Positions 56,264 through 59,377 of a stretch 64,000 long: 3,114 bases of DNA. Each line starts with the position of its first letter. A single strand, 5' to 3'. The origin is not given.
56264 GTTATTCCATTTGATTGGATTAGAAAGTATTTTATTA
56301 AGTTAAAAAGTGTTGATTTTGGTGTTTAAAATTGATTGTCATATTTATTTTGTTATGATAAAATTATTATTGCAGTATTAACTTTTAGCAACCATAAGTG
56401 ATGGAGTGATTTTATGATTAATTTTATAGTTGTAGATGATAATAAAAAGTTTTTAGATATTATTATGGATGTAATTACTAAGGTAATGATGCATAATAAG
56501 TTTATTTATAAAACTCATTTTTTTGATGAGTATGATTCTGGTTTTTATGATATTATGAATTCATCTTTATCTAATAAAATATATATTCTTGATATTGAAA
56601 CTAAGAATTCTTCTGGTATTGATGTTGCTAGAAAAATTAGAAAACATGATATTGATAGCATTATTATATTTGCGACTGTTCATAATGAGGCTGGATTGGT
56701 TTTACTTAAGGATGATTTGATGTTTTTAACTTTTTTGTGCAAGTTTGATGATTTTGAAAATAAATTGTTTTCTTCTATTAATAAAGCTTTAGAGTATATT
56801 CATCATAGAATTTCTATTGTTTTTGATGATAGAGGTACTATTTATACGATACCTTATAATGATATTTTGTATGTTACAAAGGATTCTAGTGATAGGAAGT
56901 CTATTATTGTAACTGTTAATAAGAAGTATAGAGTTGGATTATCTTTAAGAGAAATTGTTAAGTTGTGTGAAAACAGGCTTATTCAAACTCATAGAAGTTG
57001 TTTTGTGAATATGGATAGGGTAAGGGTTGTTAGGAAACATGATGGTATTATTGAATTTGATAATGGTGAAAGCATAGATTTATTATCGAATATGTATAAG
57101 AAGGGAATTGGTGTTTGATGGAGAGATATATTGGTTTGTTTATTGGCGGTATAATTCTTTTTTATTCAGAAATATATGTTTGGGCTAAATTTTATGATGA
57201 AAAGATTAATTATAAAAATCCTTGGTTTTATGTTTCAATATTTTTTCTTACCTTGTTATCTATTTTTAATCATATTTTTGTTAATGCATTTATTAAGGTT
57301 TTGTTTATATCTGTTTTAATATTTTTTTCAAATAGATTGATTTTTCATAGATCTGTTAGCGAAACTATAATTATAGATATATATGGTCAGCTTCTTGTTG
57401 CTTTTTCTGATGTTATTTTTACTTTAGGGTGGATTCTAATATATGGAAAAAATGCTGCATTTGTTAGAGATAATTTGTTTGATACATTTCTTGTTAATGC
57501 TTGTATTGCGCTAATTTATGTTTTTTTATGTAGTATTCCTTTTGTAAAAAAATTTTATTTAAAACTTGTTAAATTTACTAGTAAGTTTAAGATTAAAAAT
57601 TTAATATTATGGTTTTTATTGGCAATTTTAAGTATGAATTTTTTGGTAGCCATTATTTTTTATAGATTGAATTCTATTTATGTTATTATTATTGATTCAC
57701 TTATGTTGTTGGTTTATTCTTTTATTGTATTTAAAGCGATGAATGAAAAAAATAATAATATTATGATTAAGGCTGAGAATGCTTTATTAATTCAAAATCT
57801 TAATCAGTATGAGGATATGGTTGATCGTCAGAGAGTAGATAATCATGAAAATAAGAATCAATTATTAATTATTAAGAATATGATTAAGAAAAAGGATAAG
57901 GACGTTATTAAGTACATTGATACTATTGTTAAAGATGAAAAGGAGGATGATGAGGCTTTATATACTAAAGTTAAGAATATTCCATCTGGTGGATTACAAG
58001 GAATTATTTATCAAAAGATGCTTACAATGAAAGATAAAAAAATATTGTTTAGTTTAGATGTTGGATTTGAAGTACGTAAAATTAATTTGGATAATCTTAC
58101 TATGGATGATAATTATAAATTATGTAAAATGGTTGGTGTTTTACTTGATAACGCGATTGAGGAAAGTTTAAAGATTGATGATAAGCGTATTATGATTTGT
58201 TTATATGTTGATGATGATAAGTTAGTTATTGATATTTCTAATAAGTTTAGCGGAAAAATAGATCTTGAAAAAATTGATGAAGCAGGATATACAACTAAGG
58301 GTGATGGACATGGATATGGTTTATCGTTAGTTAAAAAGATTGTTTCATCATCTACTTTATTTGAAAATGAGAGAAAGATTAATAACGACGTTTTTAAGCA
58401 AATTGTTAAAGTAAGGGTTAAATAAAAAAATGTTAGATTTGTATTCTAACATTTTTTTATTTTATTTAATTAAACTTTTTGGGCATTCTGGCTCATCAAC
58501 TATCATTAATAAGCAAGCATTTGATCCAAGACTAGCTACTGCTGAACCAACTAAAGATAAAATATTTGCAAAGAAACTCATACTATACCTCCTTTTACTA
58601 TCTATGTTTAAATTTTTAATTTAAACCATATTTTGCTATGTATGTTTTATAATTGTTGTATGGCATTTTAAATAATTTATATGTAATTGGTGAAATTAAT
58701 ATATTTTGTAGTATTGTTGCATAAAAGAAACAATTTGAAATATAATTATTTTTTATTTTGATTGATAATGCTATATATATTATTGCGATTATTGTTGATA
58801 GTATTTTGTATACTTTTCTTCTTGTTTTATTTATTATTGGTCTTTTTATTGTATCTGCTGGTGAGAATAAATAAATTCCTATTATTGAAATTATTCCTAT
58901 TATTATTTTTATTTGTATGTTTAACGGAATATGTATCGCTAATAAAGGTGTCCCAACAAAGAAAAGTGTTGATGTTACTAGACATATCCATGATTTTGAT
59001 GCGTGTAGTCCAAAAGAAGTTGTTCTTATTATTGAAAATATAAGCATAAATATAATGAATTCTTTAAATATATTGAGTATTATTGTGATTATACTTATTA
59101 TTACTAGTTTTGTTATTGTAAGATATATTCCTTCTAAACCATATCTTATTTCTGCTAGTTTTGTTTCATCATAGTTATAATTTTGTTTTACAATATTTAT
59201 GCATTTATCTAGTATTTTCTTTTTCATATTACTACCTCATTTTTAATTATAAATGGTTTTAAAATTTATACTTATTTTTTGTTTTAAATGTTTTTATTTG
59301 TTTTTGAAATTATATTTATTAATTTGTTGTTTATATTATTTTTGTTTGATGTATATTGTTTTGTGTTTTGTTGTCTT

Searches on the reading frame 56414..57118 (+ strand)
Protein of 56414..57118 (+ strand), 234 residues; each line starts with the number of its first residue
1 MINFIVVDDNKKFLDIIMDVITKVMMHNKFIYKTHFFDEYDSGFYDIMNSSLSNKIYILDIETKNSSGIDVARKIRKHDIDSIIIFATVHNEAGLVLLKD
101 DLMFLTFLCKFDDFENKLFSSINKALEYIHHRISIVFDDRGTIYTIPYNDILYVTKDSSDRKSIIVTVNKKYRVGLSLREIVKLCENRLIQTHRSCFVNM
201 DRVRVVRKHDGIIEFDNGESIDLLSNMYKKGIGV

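Call 7: search_protein_families(library=pfam, proteins=[window:56414-57118:+], max_evalue=0.01)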
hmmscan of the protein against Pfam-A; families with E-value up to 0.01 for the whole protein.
window:56414-57118:+ (234 aa): 2 families
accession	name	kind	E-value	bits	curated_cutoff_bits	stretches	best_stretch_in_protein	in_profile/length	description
PF04397.21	LytTR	-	4.4e-13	49.7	22.6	1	142-222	2-84/98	LytTr DNA-binding domain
PF00072.30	Response_reg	-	3.3e-05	24.5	30.2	1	5-93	2-82/111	Response regulator receiver domain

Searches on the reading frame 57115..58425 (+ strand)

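Call 7: search_protein_families(library=pfam, proteins=[window:57115-58425:+], max_evalue=0.01)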
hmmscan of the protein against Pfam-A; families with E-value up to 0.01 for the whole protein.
window:57115-58425:+ (436 aa): 2 families
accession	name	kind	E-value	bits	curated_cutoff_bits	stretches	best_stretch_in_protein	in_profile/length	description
PF14501.12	HATPase_c_5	-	3.8e-13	49.7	22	1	334-432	4-100/102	GHKL domain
PF02518.31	HATPase_c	-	5.9e-07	30.3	26.4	1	333-411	3-85/111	Histidine kinase-, DNA gyrase B-, and HSP90-like ATPase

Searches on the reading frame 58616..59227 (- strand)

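Call 7: search_protein_families(library=pfam, proteins=[window:58616-59227:-], max_evalue=0.01)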
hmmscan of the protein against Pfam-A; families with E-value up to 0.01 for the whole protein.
window:58616-59227:- (203 aa): 1 family
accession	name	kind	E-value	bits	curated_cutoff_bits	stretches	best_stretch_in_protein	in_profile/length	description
PF04647.20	AgrB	-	5.1e-35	120.9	23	1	7-176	2-183/185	Accessory gene regulator B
